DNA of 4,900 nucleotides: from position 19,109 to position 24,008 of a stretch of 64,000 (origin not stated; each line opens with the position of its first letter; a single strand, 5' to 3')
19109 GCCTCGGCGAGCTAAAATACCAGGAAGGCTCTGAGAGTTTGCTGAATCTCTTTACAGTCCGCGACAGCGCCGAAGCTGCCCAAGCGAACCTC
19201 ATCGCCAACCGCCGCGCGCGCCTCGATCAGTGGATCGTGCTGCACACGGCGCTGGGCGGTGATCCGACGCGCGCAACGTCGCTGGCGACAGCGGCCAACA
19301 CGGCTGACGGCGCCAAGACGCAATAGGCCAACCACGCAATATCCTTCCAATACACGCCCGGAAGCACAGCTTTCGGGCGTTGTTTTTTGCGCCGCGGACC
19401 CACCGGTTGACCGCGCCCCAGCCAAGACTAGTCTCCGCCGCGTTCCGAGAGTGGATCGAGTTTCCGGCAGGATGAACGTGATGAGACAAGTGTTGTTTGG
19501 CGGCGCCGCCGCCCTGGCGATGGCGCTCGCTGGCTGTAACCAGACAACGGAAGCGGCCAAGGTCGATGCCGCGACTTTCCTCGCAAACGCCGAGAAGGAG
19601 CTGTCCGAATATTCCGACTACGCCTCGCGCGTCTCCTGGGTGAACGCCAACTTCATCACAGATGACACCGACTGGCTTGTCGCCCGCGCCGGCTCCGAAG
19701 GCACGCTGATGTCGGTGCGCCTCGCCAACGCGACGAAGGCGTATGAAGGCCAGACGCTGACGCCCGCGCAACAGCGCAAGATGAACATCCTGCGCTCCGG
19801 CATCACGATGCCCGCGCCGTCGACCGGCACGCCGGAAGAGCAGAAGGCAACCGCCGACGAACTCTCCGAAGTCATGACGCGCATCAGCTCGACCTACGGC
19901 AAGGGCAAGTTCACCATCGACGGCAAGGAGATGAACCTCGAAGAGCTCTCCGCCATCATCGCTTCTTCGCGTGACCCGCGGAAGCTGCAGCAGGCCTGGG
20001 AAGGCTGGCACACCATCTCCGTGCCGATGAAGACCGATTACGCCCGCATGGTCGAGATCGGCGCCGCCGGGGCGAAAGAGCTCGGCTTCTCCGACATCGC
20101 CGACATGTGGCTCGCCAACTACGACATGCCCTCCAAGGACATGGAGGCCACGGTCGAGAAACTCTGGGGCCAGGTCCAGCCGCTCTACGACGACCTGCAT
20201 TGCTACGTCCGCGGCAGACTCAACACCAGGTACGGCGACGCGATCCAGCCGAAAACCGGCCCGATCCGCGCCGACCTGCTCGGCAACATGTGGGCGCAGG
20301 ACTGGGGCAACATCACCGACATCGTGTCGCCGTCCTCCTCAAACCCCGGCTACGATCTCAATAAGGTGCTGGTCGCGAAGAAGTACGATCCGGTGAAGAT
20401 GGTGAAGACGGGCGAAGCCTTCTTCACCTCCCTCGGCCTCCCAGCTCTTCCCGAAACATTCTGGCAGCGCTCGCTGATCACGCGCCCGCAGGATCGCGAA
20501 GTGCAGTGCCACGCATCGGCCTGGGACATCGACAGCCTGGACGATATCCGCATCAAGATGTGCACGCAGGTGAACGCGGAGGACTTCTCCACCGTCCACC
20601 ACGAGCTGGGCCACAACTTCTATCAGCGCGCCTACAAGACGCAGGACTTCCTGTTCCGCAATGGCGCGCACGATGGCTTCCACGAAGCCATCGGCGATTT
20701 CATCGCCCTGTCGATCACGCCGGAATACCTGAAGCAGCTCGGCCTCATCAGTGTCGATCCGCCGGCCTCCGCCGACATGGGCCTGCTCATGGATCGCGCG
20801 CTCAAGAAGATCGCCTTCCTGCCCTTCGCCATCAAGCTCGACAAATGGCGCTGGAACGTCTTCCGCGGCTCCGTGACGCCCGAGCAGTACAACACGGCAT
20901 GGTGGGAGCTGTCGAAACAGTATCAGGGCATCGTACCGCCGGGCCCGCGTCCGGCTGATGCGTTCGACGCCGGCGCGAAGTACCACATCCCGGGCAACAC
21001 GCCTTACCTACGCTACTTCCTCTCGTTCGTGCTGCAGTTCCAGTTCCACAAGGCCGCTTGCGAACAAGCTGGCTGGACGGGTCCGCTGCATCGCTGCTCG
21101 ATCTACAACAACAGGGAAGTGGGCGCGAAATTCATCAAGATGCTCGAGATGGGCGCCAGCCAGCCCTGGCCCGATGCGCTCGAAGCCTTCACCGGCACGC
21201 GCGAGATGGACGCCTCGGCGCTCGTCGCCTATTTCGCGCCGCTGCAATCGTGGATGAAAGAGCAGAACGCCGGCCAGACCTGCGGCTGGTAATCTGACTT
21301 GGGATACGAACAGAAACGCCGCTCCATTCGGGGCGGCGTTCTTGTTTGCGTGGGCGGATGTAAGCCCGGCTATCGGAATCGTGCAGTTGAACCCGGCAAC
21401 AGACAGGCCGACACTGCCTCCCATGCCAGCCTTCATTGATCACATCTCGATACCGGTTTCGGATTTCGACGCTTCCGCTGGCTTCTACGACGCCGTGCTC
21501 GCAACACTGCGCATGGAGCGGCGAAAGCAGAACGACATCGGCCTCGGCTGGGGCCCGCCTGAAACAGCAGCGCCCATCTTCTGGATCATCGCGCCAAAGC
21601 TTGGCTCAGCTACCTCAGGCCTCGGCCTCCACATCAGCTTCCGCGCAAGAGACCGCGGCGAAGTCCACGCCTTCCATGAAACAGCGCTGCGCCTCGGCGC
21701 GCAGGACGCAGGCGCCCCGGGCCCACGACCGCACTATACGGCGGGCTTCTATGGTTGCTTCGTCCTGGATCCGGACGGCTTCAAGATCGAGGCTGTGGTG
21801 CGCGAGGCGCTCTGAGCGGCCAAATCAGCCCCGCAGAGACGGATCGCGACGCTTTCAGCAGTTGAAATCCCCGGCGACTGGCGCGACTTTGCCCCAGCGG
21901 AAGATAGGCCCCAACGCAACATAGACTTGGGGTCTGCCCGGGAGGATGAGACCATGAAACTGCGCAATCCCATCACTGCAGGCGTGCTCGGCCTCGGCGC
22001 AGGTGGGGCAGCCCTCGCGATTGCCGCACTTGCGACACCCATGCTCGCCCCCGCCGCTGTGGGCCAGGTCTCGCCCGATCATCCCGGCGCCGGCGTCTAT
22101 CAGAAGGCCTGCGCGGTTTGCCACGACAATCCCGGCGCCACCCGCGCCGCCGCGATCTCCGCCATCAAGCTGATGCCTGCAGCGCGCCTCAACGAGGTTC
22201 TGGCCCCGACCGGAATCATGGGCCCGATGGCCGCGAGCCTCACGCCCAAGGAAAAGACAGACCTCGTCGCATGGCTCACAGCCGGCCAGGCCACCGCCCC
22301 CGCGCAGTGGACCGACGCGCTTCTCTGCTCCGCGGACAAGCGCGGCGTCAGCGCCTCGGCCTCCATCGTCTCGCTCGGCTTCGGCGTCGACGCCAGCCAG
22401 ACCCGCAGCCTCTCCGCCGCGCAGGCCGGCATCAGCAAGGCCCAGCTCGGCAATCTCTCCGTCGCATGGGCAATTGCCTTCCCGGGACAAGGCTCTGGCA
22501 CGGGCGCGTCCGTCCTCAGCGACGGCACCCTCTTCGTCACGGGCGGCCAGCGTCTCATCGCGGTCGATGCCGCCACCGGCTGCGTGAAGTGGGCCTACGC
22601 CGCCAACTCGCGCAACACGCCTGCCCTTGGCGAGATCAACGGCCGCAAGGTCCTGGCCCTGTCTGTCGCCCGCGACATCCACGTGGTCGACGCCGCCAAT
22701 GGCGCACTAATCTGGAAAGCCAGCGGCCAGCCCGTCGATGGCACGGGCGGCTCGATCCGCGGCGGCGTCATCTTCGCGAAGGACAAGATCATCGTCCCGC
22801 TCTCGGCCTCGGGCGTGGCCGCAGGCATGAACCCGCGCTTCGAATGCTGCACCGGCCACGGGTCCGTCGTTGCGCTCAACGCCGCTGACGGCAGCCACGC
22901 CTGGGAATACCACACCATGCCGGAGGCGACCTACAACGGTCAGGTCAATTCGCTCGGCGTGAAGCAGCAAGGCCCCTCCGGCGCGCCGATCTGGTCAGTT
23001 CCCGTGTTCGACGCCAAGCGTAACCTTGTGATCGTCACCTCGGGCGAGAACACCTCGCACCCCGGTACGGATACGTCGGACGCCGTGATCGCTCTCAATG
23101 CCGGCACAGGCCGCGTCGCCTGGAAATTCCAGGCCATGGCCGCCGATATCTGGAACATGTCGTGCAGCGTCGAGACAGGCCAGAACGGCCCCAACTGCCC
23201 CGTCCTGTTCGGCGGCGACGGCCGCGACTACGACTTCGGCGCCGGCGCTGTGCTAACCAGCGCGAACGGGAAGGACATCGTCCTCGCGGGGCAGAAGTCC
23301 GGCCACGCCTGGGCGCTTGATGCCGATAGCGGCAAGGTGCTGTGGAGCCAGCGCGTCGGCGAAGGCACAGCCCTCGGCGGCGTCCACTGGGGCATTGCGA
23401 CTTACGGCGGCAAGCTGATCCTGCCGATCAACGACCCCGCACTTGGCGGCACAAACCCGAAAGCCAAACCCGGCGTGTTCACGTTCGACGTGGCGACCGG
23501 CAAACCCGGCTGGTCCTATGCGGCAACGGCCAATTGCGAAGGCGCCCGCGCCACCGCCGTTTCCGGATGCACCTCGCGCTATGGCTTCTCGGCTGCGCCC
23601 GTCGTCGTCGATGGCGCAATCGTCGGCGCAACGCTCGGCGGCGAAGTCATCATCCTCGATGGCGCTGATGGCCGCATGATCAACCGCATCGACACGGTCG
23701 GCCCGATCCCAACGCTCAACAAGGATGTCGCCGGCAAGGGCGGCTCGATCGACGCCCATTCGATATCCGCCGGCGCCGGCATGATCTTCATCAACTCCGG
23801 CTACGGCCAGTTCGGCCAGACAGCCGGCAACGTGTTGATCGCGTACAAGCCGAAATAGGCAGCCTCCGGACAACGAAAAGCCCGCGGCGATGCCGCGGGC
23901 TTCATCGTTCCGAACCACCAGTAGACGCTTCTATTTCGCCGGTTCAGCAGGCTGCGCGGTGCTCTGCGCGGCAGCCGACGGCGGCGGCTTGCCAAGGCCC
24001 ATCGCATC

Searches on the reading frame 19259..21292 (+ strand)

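Call 33: search_protein_families(library=pfam, proteins=[window:19259-21292:+], max_evalue=0.00001)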
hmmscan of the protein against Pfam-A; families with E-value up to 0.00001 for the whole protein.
window:19259-21292:+ (677 aa): 1 family
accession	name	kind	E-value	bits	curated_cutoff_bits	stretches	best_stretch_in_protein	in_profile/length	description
PF01401.24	Peptidase_M2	-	3.1e-213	710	23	1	102-677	5-581/581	Angiotensin-converting enzyme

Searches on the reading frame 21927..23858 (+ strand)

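Call 33: search_protein_families(library=pfam, proteins=[window:21927-23858:+], max_evalue=0.00001)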
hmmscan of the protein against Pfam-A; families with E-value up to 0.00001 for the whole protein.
window:21927-23858:+ (643 aa): 4 families
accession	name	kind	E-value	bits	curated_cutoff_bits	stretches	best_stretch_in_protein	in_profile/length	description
PF13360.13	PQQ_2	-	3.9e-25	89.3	27.6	2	180-348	16-163/233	Outer membrane protein assembly factor BamB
PF01011.28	PQQ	-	1.2e-22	80.8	26.7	1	167-411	17-294/595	Glucose/ethanol/alcohol dehydrogenase, beta-propeller domain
PF13570.13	Beta-prop_ACSF4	-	1.3e-09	38.4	133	0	197-402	58-211/329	Beta-alanine-activating enzyme, beta-propeller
PF13442.11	Cytochrome_CBB3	-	1.9e-06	28.5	27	1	53-117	5-68/68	Cytochrome C oxidase, cbb3-type, subunit III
